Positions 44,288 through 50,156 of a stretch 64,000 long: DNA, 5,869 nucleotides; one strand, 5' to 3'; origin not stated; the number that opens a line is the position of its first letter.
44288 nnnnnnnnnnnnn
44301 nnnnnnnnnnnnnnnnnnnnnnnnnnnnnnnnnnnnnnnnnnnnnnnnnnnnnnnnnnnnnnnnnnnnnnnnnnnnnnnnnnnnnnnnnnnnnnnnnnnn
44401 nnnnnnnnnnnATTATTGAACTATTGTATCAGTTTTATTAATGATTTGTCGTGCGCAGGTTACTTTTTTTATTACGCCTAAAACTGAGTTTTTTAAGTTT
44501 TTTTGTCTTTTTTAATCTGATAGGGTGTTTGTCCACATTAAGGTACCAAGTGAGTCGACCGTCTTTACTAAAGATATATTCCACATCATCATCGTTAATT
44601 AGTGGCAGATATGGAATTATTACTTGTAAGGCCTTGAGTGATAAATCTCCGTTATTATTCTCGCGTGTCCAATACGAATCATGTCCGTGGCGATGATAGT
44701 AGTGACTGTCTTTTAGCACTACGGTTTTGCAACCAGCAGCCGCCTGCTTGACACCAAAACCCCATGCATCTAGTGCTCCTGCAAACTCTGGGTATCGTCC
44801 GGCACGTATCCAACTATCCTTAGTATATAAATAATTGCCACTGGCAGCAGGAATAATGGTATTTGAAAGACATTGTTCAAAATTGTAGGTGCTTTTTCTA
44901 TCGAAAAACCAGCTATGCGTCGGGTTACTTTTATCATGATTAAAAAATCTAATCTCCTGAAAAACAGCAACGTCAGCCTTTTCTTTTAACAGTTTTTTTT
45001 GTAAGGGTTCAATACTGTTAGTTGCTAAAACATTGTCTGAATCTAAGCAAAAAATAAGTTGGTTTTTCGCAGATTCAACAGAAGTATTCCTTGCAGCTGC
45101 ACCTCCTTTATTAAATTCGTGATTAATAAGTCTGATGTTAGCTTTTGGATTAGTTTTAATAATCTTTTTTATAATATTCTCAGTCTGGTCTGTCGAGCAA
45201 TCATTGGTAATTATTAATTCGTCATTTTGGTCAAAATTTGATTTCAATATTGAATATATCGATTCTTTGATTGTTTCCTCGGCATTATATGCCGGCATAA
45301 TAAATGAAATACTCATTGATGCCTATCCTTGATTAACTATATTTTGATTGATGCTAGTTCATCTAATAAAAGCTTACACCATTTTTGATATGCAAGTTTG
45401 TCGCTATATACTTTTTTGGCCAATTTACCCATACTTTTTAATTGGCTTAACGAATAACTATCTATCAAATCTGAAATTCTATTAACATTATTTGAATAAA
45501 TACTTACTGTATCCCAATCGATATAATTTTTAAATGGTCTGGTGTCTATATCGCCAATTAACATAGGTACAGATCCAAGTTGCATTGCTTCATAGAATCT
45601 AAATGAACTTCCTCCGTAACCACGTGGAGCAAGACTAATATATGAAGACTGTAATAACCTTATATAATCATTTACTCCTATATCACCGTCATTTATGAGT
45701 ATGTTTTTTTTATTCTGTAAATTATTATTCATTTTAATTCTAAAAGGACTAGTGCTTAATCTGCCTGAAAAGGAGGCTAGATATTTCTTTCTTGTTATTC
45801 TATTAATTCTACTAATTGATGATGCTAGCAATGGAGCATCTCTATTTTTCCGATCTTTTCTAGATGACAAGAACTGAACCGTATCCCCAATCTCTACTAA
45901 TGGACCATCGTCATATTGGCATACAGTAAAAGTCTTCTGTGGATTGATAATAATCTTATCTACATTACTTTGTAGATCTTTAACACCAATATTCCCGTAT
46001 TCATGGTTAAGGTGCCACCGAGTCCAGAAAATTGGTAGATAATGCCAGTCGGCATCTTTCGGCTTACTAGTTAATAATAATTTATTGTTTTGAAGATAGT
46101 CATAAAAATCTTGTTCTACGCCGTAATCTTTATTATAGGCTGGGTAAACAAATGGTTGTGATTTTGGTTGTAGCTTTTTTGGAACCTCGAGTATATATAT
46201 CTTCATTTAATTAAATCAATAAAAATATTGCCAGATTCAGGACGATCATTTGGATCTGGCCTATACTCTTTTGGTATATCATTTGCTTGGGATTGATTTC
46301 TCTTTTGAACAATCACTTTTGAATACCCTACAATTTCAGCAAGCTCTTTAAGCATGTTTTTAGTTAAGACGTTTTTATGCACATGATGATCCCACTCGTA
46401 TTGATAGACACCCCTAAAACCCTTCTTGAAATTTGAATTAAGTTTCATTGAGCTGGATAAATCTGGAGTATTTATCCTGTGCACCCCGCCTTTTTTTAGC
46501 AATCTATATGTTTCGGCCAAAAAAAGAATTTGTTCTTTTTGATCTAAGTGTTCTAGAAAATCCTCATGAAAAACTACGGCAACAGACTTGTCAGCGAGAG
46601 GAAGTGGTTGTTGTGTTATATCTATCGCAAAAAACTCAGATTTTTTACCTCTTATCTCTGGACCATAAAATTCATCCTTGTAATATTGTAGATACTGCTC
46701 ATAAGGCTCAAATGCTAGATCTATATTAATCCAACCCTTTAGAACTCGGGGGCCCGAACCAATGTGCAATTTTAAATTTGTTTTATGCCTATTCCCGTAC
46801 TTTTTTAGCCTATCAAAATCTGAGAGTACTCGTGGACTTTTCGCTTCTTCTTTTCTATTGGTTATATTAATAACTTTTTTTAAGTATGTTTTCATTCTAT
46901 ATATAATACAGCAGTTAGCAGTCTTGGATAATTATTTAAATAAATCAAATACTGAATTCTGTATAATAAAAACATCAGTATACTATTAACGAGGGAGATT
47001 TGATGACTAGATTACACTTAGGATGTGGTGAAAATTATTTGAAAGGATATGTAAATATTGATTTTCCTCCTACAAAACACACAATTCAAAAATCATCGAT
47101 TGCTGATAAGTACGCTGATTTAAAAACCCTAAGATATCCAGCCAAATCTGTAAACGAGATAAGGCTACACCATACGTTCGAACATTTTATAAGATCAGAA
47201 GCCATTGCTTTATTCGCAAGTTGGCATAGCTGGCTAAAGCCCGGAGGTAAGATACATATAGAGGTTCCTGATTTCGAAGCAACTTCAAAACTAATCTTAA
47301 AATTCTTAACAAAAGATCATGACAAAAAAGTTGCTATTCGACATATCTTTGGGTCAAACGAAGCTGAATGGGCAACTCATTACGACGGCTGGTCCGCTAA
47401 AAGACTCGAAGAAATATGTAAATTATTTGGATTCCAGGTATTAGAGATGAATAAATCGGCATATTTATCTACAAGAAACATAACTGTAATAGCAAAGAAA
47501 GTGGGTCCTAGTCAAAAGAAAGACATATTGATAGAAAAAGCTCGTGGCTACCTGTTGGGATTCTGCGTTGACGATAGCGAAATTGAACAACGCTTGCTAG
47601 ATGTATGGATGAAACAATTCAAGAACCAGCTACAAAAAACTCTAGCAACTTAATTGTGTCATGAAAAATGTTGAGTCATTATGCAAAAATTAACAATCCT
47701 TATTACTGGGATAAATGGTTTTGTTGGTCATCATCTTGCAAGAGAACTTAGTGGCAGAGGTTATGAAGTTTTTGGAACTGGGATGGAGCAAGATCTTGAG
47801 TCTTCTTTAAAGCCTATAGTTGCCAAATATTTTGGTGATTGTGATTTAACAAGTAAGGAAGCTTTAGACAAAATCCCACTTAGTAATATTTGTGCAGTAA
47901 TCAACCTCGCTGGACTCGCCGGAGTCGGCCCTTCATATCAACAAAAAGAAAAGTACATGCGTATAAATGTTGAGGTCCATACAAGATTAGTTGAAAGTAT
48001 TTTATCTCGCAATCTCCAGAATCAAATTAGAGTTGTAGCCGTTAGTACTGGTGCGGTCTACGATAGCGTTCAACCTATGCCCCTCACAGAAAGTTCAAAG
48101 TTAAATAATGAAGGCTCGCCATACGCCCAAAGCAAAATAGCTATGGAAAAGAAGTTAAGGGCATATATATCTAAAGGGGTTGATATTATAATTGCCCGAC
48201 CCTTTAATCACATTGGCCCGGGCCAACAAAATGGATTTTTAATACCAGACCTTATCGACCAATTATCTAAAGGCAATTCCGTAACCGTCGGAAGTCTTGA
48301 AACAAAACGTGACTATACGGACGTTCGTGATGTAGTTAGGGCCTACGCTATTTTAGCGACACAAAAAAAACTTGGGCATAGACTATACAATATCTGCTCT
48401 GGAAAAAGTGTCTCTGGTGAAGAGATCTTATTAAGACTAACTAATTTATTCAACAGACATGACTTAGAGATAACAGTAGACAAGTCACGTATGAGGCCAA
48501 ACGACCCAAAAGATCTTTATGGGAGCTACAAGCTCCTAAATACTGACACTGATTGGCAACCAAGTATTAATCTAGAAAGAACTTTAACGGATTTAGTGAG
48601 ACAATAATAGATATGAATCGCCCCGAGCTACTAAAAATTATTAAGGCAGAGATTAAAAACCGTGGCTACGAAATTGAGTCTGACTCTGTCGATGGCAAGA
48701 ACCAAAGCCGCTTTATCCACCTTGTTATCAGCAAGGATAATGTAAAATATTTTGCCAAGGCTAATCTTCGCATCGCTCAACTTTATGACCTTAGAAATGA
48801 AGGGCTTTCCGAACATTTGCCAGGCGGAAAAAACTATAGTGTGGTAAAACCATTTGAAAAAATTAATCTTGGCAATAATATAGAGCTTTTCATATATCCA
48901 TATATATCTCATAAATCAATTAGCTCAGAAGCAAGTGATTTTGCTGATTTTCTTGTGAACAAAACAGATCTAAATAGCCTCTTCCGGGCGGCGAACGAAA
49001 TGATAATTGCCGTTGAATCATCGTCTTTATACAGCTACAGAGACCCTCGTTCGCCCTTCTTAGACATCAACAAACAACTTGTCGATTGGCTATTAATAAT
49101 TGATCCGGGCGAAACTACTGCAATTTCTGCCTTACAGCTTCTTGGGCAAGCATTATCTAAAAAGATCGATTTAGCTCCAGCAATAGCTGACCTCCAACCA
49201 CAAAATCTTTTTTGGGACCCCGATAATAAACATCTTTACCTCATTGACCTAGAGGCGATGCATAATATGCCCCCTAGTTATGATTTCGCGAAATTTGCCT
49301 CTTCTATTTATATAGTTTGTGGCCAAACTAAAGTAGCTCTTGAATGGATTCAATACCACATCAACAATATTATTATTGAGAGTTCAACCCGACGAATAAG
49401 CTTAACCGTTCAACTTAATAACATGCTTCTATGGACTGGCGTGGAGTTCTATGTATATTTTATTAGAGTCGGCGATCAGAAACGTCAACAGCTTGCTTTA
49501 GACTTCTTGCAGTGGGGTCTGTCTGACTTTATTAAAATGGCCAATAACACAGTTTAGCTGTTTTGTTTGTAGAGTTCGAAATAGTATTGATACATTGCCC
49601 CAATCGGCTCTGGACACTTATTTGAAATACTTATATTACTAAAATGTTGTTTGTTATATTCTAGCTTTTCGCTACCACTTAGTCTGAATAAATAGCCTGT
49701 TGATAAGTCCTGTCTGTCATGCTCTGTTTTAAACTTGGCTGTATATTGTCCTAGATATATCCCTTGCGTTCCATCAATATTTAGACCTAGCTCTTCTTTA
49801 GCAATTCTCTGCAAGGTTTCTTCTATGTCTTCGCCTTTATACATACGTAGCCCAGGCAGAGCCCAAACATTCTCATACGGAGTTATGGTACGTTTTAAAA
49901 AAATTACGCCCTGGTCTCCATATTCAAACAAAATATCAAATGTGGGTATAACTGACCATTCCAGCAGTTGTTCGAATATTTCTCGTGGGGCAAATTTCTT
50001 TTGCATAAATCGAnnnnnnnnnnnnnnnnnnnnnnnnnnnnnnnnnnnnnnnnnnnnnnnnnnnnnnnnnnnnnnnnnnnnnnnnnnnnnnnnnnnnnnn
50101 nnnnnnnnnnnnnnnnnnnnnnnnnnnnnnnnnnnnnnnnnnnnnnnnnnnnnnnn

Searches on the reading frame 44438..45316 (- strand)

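Call 12: search_protein_families(library=pfam, proteins=[window:44438-45316:-], max_evalue=0.0001)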
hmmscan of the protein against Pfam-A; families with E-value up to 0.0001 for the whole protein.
window:44438-45316:- (292 aa): 3 families
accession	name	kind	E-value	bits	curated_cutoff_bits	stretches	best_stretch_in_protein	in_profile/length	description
PF00535.33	Glycos_transf_2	-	1.9e-31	109.7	23.3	1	4-147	1-144/168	Glycosyl transferase family 2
PF10111.15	Glyco_tranf_2_2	-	1.2e-11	45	27.3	1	4-131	1-132/276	Glycosyltransferase like family 2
PF13641.12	Glyco_tranf_2_3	-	2.1e-08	34.9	27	1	3-141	3-143/230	Glycosyltransferase like family 2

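Call 68: search_protein_families(library=ncbifam, proteins=[window:44438-45316:-], max_evalue=1e-10)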
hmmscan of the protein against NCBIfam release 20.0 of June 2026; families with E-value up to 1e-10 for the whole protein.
window:44438-45316:- (292 aa): 7 families
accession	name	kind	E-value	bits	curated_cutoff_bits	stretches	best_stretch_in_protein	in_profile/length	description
NF047683.1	TeichurnBiosyTuaG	equivalog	4.6e-22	78.9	400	1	3-156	8-155/252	teichuronic acid biosynthesis protein TuaG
TIGR03937.1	PgaC_IcaA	equivalog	1.9e-20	73.2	422.3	1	2-118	46-159/407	poly-beta-1,6-N-acetyl-D-glucosamine synthase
NF053739.1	GlytfEpsEBac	equivalog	4e-16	58.8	450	1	3-115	3-112/265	glycosyltransferase EpsE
NF007482.0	PRK10073.1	equivalog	1.6e-14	53.7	423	1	3-126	8-127/334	glycosyltransferase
NF050050.1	ProtGlycPglI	equivalog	1.8e-14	53.8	500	1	3-109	4-108/306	GalNAc(5)-diNAcBac-PP-undecaprenol beta-1,3-glucosyltransferase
NF041875.1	EPS_EpsD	equivalog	1.5e-13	50.8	370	1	3-218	1-218/325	exopolysaccharide biosynthesis glycosyltransferase EpsD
TIGR03111.1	glyc2_xrt_Gpos1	hypoth_equivalog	5.9e-12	45.1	363.95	1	3-138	51-184/439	TIGR03111 family XrtG-associated glycosyltransferase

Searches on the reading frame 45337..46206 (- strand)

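Call 12: search_protein_families(library=pfam, proteins=[window:45337-46206:-], max_evalue=0.0001)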
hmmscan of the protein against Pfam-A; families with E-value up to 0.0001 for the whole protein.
window:45337-46206:- (289 aa): 2 families
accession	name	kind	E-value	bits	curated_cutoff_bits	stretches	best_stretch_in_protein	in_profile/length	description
PF03016.20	Exostosin_GT47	-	3.5e-19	69.7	33.4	1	136-238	168-278/293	Exostosin GT47 domain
PF24785.1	RXYLT1_C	-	8.3e-07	29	27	1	162-216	51-105/187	RXYLT1 C-terminal domain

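Call 68: search_protein_families(library=ncbifam, proteins=[window:45337-46206:-], max_evalue=1e-10)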
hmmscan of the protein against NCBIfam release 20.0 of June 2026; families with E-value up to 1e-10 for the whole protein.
window:45337-46206:- (289 aa): 0 families

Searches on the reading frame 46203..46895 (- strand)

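Call 12: search_protein_families(library=pfam, proteins=[window:46203-46895:-], max_evalue=0.0001)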
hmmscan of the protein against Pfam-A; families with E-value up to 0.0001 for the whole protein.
window:46203-46895:- (230 aa): 2 families
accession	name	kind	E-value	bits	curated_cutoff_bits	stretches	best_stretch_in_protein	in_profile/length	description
PF08241.18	Methyltransf_11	-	2.2e-06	28.7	21.2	1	81-138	43-92/95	Methyltransferase domain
PF13649.12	Methyltransf_25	-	9e-05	23.5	27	0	85-137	47-97/97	Methyltransferase domain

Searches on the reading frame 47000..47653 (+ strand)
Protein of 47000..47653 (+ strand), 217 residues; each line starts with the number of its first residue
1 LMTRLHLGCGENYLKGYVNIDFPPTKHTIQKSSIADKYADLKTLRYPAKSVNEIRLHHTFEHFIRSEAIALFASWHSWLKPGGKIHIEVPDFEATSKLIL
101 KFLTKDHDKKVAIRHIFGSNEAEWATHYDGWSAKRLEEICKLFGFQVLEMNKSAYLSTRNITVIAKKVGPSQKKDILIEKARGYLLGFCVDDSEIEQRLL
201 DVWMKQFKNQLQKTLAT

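Call 12: search_protein_families(library=pfam, proteins=[window:47000-47653:+], max_evalue=0.0001)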
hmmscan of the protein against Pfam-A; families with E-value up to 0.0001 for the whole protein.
window:47000-47653:+ (217 aa): 1 family
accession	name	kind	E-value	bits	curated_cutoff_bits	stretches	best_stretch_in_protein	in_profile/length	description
PF13489.12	Methyltransf_23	-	1.9e-06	28.1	27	1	17-149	47-163/164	Methyltransferase domain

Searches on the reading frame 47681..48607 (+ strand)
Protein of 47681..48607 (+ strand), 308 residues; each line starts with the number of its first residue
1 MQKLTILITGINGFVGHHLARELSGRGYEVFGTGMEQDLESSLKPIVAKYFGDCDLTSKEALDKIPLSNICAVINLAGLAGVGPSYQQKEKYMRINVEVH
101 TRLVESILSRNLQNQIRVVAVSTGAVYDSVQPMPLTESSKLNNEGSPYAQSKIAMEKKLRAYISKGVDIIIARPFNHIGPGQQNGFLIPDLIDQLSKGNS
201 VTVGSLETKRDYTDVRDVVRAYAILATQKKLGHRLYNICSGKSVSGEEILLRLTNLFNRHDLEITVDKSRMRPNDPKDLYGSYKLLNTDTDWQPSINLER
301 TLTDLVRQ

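Call 13: search_protein_families(library=pfam, proteins=[window:47681-48607:+], max_evalue=0.0001)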
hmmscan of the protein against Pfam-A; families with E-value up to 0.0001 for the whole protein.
window:47681-48607:+ (308 aa): 5 families
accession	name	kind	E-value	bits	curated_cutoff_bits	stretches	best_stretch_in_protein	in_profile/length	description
PF01370.27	Epimerase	-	3.8e-49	167.7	20.9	1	6-239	1-240/240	NAD dependent epimerase/dehydratase family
PF16363.11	GDP_Man_Dehyd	-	5.4e-44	151.4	27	1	7-303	1-330/332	GDP-mannose 4,6 dehydratase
PF04321.23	RmlD_sub_bind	-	4.1e-14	52.8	27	1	5-228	2-199/287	RmlD substrate binding domain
PF01073.25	3Beta_HSD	-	6.7e-07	29.1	22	1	7-228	1-230/280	3-beta hydroxysteroid dehydrogenase/isomerase family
PF07993.18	NAD_binding_4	-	5e-06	26.3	20.1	0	67-175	86-205/258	Male sterility protein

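Call 27: search_protein_families(library=ncbifam, proteins=[window:47681-48607:+], max_evalue=0.00001)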
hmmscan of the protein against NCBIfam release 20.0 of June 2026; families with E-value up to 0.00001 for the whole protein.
window:47681-48607:+ (308 aa): 21 families
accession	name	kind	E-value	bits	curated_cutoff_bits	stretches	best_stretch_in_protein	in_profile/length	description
TIGR04180.1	EDH_00030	hypoth_equivalog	2.3e-37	128.7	475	1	6-296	1-296/297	NAD-dependent 4,6-dehydratase LegB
TIGR01179.1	galE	equivalog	7.9e-29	100.5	262.3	1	6-183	2-182/332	UDP-glucose 4-epimerase GalE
TIGR01181.1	dTDP_gluc_dehyt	equivalog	1.4e-26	93.3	365.1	1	6-306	2-308/321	dTDP-glucose 4,6-dehydratase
TIGR03466.1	HpnA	hypoth_equivalog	7.7e-16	57.9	367.65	1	6-267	3-256/327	hopanoid-associated sugar epimerase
TIGR02622.1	CDP_4_6_dhtase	equivalog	2.5e-13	49.9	278.45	1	3-305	4-326/352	CDP-glucose 4,6-dehydratase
NF008872.0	PRK11908.1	equivalog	5.5e-13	48.7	294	1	5-241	3-254/349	bifunctional UDP-4-keto-pentose/UDP-xylose synthase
NF042422.1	oxyalk_red_OleD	equivalog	8.9e-13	48.3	580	1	5-251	2-244/329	2-alkyl-3-oxoalkanoate reductase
TIGR01472.1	gmd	equivalog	1.3e-12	47.6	415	1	7-252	4-263/342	GDP-mannose 4,6-dehydratase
NF007956.0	PRK10675.1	subfamily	3.6e-12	46.1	394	1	5-179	2-182/338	UDP-glucose 4-epimerase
NF005998.1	PRK08125.1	equivalog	1.3e-11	43.6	777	1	4-266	316-594/649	bifunctional UDP-4-amino-4-deoxy-L-arabinose formyltransferase/UDP-glucuronic acid oxidase ArnA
TIGR01777.1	yfcH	hypoth_equivalog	1.8e-10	40.9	207.35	1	6-260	1-244/292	TIGR01777 family oxidoreductase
TIGR02197.1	heptose_epim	equivalog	3.5e-10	39.6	274.6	1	6-265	1-265/316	ADP-glyceromanno-heptose 6-epimerase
TIGR01746.1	Thioester-redct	subfamily_domain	1.1e-09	38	213.35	1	104-253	116-277/371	thioester reductase domain-containing protein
NF043036.1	ErythonDh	equivalog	1.1e-09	37.9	325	1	5-182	2-185/321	D-erythronate dehydrogenase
NF042423.1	oxyalk_red_Shew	equivalog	2.4e-09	36.7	580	1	5-242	10-234/331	2-alkyl-3-oxoalkanoate reductase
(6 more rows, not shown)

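Call 42: search_solved_structures(query=window:47681-48607:+, max_evalue=1e-10)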
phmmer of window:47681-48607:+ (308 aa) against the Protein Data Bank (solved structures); distinct sequences matched with E-value up to 1e-10: 29.
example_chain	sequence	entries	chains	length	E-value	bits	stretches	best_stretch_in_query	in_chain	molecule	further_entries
2pk3_A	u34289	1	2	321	5.2e-38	134.5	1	5-306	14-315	GDP-6-deoxy-D-lyxo-4-hexulose reductase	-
6x3b_A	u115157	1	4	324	1.5e-32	116.5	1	6-304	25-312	GDP-6-deoxy-D-mannose reductase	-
4lw8_A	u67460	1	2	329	3.1e-29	105.6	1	7-303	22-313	Putative epimerase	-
6kv9_A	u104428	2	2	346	5.1e-26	95.1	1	6-252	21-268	MoeE5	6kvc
3vps_A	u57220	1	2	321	3.1e-18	69.5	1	4-253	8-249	NAD-dependent epimerase/dehydratase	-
2hun_A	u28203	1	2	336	4.2e-14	56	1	3-299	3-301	336aa long hypothetical dTDP-glucose 4,6-dehydratase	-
6dnt_A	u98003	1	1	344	7.1e-14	55.2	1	5-275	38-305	NAD-dependent epimerase/dehydratase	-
1hzj_A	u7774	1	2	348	4.4e-13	52.6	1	6-307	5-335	UDP-GALACTOSE 4-EPIMERASE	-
8wxk_A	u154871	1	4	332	1.1e-12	51.4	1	3-297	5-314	UDP-glucose 4-epimerase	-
1i3k_A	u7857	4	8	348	1.1e-12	51.3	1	6-307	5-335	UDP-GLUCOSE 4-EPIMERASE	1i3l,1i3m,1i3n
9hi2_A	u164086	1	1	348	1.4e-12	51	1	6-307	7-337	UDP-glucose 4-epimerase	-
1ek5_A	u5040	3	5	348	1.4e-12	50.9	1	6-307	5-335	UDP-GALACTOSE 4-EPIMERASE | UDP-glucose 4-epimerase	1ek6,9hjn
9hi1_B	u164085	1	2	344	1.5e-12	50.9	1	6-307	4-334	UDP-glucose 4-epimerase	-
9hi0_B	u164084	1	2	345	1.5e-12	50.9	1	6-307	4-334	UDP-glucose 4-epimerase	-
6k0i_A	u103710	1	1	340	1.7e-12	50.7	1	5-190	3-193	UDP-glucose 4-epimerase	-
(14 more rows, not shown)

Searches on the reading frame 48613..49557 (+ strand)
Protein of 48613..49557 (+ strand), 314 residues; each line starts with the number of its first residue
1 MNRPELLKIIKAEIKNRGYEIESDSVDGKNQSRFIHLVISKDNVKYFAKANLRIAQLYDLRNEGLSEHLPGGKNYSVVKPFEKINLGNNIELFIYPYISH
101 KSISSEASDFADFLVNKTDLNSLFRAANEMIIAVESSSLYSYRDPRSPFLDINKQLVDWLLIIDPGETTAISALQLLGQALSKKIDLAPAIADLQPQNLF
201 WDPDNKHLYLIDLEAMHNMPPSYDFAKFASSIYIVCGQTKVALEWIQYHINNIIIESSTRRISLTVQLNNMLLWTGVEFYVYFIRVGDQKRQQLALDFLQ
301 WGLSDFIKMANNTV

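Call 13: search_protein_families(library=pfam, proteins=[window:48613-49557:+], max_evalue=0.0001)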
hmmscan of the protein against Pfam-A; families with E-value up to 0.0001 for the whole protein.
window:48613-49557:+ (314 aa): 1 family
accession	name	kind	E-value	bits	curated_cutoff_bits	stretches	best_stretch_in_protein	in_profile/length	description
PF01636.29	APH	-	4.4e-05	23.8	23.2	1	192-231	173-212/239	Phosphotransferase enzyme family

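Call 27: search_protein_families(library=ncbifam, proteins=[window:48613-49557:+], max_evalue=0.00001)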
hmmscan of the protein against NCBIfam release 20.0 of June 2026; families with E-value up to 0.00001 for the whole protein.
window:48613-49557:+ (314 aa): 0 families

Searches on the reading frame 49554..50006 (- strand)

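Call 13: search_protein_families(library=pfam, proteins=[window:49554-50006:-], max_evalue=0.0001)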
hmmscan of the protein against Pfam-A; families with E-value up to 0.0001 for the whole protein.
window:49554-50006:- (150 aa): 1 family
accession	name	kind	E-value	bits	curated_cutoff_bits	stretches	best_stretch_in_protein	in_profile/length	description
PF00293.34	NUDIX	-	1.5e-09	38.4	21.1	1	24-113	7-99/134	NUDIX domain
